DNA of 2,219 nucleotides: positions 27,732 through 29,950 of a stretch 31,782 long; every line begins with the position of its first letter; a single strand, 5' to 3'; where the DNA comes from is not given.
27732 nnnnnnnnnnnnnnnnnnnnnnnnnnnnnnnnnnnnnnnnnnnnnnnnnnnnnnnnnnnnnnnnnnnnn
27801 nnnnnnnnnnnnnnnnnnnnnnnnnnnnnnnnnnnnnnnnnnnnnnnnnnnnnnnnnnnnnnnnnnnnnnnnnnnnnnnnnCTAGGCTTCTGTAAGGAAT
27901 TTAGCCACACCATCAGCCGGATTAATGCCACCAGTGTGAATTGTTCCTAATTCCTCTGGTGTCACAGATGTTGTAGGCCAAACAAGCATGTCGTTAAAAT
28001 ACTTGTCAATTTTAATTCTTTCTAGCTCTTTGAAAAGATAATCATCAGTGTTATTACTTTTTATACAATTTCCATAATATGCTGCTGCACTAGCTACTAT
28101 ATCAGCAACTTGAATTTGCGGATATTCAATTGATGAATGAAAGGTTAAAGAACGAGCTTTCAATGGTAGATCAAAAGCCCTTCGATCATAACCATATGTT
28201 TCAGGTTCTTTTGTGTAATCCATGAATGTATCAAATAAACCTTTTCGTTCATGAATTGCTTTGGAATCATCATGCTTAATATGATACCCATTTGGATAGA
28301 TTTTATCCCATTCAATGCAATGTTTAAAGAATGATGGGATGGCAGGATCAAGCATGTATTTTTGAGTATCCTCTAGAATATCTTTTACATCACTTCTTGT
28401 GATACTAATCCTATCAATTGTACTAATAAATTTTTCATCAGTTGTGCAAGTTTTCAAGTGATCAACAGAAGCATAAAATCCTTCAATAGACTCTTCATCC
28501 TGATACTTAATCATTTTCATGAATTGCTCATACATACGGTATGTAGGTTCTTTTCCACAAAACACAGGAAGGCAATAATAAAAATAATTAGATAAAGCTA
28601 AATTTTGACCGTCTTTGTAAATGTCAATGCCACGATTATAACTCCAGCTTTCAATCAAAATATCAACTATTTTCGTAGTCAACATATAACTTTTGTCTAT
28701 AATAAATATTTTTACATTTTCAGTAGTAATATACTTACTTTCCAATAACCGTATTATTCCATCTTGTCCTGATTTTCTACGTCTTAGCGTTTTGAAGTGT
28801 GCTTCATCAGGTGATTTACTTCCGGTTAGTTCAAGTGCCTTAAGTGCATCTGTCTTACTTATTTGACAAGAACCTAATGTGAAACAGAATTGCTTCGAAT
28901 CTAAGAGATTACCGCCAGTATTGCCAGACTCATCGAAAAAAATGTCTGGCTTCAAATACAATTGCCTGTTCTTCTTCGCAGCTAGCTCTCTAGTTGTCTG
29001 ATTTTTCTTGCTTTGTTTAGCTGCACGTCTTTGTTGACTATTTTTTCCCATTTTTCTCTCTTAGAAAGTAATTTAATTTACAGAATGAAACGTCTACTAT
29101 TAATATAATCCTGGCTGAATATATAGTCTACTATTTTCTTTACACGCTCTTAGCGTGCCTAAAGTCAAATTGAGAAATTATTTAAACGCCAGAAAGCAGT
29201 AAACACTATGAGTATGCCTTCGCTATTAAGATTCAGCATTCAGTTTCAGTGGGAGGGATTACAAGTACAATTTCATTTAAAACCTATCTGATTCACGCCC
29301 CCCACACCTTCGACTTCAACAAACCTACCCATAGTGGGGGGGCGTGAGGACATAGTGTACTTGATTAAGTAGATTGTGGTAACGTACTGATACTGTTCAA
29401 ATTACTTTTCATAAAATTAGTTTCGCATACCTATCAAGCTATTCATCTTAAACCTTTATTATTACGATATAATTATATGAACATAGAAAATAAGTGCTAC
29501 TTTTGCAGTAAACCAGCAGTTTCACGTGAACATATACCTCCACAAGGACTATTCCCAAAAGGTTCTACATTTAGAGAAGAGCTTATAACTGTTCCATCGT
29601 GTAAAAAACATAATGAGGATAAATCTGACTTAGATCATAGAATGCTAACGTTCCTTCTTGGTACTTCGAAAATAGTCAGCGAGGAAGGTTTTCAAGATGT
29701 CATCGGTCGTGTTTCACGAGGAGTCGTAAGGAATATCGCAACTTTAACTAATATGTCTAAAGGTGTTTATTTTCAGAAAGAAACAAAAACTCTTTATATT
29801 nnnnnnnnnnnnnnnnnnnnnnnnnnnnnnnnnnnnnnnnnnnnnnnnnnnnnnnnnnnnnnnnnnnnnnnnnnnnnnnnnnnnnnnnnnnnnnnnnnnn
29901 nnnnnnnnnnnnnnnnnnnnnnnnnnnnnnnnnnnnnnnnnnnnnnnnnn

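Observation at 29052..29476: Long divergent intergenic region with a 12-bp G/C-rich inverted repeat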

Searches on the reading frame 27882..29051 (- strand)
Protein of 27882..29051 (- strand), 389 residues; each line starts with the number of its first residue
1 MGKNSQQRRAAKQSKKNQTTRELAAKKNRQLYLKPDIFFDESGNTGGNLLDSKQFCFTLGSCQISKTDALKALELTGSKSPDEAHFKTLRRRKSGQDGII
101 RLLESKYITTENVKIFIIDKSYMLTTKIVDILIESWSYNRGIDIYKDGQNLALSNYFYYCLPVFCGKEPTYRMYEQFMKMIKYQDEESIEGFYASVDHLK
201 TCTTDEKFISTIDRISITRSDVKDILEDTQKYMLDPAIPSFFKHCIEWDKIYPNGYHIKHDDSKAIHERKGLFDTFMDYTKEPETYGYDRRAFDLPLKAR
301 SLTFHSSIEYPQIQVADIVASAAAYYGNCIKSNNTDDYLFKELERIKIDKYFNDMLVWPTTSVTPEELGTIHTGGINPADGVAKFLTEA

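Call 11: search_protein_families(library=pfam, proteins=[window:27882-29051:-], max_evalue=0.01)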
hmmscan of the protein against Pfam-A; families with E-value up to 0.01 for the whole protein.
window:27882-29051:- (389 aa): 1 family
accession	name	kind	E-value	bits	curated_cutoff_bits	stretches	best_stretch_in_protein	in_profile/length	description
PF12686.12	DUF3800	-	9.5e-10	39.8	21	1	37-325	2-148/149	Protein of unknown function (DUF3800)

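Call 12: search_protein_families(library=phrogs, proteins=[window:27882-29051:-], max_evalue=0.001)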
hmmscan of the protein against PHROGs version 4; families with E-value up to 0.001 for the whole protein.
window:27882-29051:- (389 aa): 1 family
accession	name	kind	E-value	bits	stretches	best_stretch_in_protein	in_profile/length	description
phrog_12991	-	unknown function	7.4e-130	434.3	1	33-388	1-353/360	-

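Call 20: search_protein_families(library=padloc, proteins=[window:27882-29051:-], max_evalue=0.01)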
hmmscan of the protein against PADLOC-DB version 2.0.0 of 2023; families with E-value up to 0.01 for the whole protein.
window:27882-29051:- (389 aa): 0 families

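Call 21: search_protein_families(library=ncbifam, proteins=[window:27882-29051:-], max_evalue=0.01)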
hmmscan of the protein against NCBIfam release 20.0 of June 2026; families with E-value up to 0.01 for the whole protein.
window:27882-29051:- (389 aa): 0 families

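Call 22: find_related_loci(query=window:27882-29051:-, collection=viral_contigs, flank=4000)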
Query window:27882-29051:- (389 aa) in viral_contigs; peptide patterns used: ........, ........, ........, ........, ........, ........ (x = any residue, [..] = any of these).
14 stretches matched a pattern; 12 encode a relative of the query (tblastn E <= 1e-3); 12 distinct loci.
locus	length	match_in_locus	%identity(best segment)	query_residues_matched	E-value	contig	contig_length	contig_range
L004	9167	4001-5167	100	1-389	0e+0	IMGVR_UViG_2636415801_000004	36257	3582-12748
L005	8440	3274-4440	97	1-389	0e+0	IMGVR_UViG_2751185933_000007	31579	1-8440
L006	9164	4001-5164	70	1-388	0e+0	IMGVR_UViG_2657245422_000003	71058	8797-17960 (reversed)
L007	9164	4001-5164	70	1-388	0e+0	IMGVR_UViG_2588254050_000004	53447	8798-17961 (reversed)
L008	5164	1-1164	70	1-388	0e+0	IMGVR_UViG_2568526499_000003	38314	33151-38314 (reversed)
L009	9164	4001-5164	70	1-388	0e+0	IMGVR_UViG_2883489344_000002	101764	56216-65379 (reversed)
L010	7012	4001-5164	69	1-388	0e+0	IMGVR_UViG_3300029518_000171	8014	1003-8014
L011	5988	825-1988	69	1-388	0e+0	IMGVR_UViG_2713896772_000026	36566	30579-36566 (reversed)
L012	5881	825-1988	69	1-388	0e+0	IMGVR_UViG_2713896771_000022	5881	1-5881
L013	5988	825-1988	69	1-388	0e+0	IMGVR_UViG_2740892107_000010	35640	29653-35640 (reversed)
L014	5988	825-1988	69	1-388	0e+0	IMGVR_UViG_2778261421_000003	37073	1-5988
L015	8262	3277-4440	69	1-388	0e+0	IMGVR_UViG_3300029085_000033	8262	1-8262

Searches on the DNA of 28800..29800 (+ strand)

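Call 9: search_dna_similar(query=window:28800-29800:+, collection=phages, mode=distant, max_rows=30)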
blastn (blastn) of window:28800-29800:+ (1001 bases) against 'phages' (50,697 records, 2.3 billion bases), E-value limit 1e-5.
No match.

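Call 44: search_rna_families(source=window, start=29000, end=29550, threshold=evalue, max_evalue=10)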
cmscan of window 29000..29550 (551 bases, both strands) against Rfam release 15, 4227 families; matches with E-value up to 10: 1.
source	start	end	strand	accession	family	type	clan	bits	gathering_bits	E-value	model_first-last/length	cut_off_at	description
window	29266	29378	+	RF01643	ceN56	Gene; sRNA;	-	14.9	60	3.8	1-125/125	no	Caenorhabditis sRNA ceN56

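Call 61: build_rna_model(alignment_id=A1, structure=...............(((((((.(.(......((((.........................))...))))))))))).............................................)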
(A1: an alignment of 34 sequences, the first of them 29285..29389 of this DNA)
Model R1 built from alignment A1 (34 sequences, 122 columns); structure: as given.
model positions 105; base pairs 13; branch points 0; effective number of sequences 2.71; information 0.59 bits per position. Calibrated on 0.2 Mb of random sequence (short: E-values are rough).
structure used (alignment columns):
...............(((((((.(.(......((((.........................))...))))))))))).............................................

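Call 62: search_with_rna_model(model_id=R1, sources=[window, L001, L003, L016, L017, L020, L028, L029, L030, L031, L032, L033, L035, L036, L037, L039, L040, L041, L052, L057, L058, L059, L060, L062, L064, L067, L070, L072, L073, L077, L078, L082, L006, L010, L022, L023, L024, L026], max_evalue=1, make_alignment=true)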
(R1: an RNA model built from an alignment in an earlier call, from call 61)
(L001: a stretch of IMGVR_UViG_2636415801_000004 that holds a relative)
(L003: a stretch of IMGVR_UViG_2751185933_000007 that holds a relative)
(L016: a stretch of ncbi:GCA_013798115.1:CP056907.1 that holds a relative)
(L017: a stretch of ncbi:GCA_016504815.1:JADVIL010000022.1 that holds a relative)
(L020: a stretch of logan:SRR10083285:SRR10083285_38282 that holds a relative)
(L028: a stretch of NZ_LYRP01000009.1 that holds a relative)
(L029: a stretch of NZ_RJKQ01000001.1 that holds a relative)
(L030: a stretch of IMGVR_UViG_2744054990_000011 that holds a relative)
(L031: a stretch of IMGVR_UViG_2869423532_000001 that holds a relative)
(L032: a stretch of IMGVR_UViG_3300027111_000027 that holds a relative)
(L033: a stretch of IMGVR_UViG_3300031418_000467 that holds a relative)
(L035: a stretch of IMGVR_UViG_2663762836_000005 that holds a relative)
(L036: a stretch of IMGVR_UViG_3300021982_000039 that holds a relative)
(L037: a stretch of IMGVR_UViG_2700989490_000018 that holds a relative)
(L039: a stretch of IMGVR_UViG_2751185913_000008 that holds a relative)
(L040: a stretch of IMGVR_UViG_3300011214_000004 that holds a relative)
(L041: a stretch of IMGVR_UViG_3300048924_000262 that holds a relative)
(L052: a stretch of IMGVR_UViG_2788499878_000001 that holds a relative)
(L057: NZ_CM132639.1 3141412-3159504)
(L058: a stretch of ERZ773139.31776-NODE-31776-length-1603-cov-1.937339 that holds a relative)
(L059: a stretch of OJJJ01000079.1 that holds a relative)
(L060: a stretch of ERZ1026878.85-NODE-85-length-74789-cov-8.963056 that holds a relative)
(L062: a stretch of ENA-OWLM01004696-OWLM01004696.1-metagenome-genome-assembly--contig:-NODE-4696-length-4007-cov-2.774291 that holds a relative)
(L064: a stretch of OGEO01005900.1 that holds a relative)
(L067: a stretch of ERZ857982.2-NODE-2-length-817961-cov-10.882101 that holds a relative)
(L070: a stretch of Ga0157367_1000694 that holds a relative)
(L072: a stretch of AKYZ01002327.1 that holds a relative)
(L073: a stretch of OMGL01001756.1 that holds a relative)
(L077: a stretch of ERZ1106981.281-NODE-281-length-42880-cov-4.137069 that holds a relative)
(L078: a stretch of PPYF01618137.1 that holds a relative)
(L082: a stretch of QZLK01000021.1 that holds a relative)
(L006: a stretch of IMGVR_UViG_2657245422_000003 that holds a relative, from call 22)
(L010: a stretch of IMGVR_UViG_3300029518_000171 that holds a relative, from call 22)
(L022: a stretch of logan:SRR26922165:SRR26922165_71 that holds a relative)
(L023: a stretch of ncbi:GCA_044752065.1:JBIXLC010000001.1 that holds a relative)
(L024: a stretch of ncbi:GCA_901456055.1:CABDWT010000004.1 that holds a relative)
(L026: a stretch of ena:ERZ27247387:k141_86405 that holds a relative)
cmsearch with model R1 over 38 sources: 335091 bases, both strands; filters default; matches with E-value up to 1: 41.
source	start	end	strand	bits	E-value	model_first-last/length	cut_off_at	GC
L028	4437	4541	-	112.6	5.3e-27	1-105/105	no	0.45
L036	160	264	-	108.9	5.5e-26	1-105/105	no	0.5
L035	14666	14770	+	108.7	6.1e-26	1-105/105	no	0.48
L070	2577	2681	-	108.5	6.8e-26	1-105/105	no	0.5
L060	147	250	+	108.5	7e-26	1-105/105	no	0.44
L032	5858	5961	-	107.4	1.4e-25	1-105/105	no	0.45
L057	8993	9096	+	107.4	1.4e-25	1-105/105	no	0.45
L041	11933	12038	+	106.1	3e-25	1-105/105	no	0.47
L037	1924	2028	-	105.3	5.1e-25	1-105/105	no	0.45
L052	1115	1219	-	104.3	9.3e-25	1-105/105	no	0.46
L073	3774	3878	+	103.6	1.5e-24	1-105/105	no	0.48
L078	671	776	-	102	3.9e-24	1-105/105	no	0.43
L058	92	196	+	101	7.3e-24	1-105/105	no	0.5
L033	4247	4351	-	99.4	2e-23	1-105/105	no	0.48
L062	529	634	+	99.3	2.1e-23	1-105/105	no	0.47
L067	677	782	-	99.2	2.2e-23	1-105/105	no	0.43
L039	3127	3231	-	98.6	3.2e-23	1-105/105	no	0.46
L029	673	778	-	97.6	6.2e-23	1-105/105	no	0.44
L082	2852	2957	+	97.5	6.3e-23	1-105/105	no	0.42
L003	5809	5913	+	97.2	7.9e-23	1-105/105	no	0.49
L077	740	845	-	90.7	4.5e-21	1-105/105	no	0.43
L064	2553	2659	-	90.2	6.3e-21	1-105/105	no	0.51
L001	7234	7347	-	87.6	3.1e-20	1-105/105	no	0.5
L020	3492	3595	+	87.4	3.5e-20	1-105/105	no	0.5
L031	10602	10706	+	87.4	3.6e-20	1-105/105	no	0.44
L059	6909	7013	+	86.9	4.9e-20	1-105/105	no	0.42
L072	239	356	+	85.6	1.1e-19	1-105/105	no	0.47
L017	757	863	+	84.9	1.7e-19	1-105/105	no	0.43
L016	3808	3914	+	83.1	5.3e-19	1-105/105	no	0.44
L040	2734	2835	+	82.6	6.9e-19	1-105/105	no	0.47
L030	9344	9445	+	81.9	1.1e-18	1-105/105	no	0.48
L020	1562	1665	+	77.8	1.4e-17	1-105/105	no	0.45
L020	517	623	+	57.8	3.7e-12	1-105/105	no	0.5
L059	4787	4894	+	54.7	2.5e-11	1-105/105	no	0.46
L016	4901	5000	+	51.7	1.6e-10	1-105/105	no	0.39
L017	1850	1949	+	51.6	1.8e-10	1-105/105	no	0.4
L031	10573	10677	-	22.6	0.012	1-105/105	no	0.39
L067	707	806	+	21.5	0.025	1-105/105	no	0.38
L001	7264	7376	+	18.8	0.13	1-105/105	no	0.5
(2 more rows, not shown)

Alignment A2: 41 matches aligned to the model, 165 columns, each read 5' to 3' on its own strand. Consensus structure (alignment columns), stored with it:
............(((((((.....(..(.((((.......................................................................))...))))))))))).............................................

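Call 63: search_with_rna_model(model_id=R1, sources=[window, L001, L003, L016, L017, L020, L028, L029, L030, L031, L032, L033, L035, L036, L037, L039, L040, L041, L052, L058, L059, L060, L062, L064, L067, L070, L072, L073, L077, L078, L082], max_evalue=1e-8, make_alignment=true)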
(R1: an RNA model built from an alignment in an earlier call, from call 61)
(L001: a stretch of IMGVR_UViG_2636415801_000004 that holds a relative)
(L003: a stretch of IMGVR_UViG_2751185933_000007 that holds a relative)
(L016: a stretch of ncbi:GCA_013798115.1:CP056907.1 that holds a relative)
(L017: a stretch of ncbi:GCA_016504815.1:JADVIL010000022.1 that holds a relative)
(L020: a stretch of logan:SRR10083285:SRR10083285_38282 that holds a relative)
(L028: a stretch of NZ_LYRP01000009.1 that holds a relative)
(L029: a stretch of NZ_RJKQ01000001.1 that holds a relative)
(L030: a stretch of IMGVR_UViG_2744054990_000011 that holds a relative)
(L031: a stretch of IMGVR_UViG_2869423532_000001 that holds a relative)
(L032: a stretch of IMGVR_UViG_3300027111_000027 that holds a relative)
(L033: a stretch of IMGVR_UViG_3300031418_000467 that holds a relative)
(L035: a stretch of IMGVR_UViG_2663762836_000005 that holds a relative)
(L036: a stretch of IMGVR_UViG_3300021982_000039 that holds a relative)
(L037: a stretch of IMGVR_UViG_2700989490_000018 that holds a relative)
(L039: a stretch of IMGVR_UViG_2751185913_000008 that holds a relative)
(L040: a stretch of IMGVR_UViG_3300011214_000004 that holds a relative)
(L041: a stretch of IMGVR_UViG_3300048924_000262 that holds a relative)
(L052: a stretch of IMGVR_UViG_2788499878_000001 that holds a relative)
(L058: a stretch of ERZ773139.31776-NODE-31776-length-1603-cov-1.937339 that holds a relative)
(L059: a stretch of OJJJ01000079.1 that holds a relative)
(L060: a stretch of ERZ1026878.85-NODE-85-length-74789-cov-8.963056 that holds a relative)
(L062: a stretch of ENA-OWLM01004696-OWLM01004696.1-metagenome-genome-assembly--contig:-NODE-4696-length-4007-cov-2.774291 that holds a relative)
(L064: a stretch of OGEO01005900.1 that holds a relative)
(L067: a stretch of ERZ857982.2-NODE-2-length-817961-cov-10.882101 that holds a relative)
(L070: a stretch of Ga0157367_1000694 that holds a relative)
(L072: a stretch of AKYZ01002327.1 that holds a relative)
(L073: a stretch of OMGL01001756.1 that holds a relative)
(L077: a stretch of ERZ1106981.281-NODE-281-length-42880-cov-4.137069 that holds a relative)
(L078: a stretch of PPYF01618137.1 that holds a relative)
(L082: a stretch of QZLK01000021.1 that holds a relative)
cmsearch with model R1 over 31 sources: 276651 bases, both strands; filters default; matches with E-value up to 1e-8: 36.
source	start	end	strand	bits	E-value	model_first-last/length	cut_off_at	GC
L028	4437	4541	-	112.6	4.4e-27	1-105/105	no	0.45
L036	160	264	-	108.9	4.5e-26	1-105/105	no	0.5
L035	14666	14770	+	108.7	5.1e-26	1-105/105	no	0.48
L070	2577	2681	-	108.5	5.6e-26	1-105/105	no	0.5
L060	147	250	+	108.5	5.8e-26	1-105/105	no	0.44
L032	5858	5961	-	107.4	1.1e-25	1-105/105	no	0.45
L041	11933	12038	+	106.1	2.5e-25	1-105/105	no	0.47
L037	1924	2028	-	105.3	4.2e-25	1-105/105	no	0.45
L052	1115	1219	-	104.3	7.7e-25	1-105/105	no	0.46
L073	3774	3878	+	103.6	1.2e-24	1-105/105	no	0.48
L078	671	776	-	102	3.2e-24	1-105/105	no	0.43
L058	92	196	+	101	6.1e-24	1-105/105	no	0.5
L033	4247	4351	-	99.4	1.7e-23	1-105/105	no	0.48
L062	529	634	+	99.3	1.7e-23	1-105/105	no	0.47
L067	677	782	-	99.2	1.9e-23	1-105/105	no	0.43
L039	3127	3231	-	98.6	2.7e-23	1-105/105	no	0.46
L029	673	778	-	97.6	5.1e-23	1-105/105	no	0.44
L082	2852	2957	+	97.5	5.2e-23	1-105/105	no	0.42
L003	5809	5913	+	97.2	6.6e-23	1-105/105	no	0.49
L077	740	845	-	90.7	3.7e-21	1-105/105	no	0.43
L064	2553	2659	-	90.2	5.2e-21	1-105/105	no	0.51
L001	7234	7347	-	87.6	2.5e-20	1-105/105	no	0.5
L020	3492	3595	+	87.4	2.9e-20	1-105/105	no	0.5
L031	10602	10706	+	87.4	3e-20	1-105/105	no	0.44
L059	6909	7013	+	86.9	4.1e-20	1-105/105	no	0.42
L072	239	356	+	85.6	8.9e-20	1-105/105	no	0.47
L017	757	863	+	84.9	1.4e-19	1-105/105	no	0.43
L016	3808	3914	+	83.1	4.4e-19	1-105/105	no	0.44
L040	2734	2835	+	82.6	5.7e-19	1-105/105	no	0.47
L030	9344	9445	+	81.9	8.8e-19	1-105/105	no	0.48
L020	1562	1665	+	77.8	1.2e-17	1-105/105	no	0.45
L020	517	623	+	57.8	3e-12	1-105/105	no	0.5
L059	4787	4894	+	54.7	2.1e-11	1-105/105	no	0.46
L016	4901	5000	+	51.7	1.3e-10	1-105/105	no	0.39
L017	1850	1949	+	51.6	1.5e-10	1-105/105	no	0.4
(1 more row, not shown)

Alignment A3: 36 matches aligned to the model, 135 columns, each read 5' to 3' on its own strand. Consensus structure (alignment columns), stored with it:
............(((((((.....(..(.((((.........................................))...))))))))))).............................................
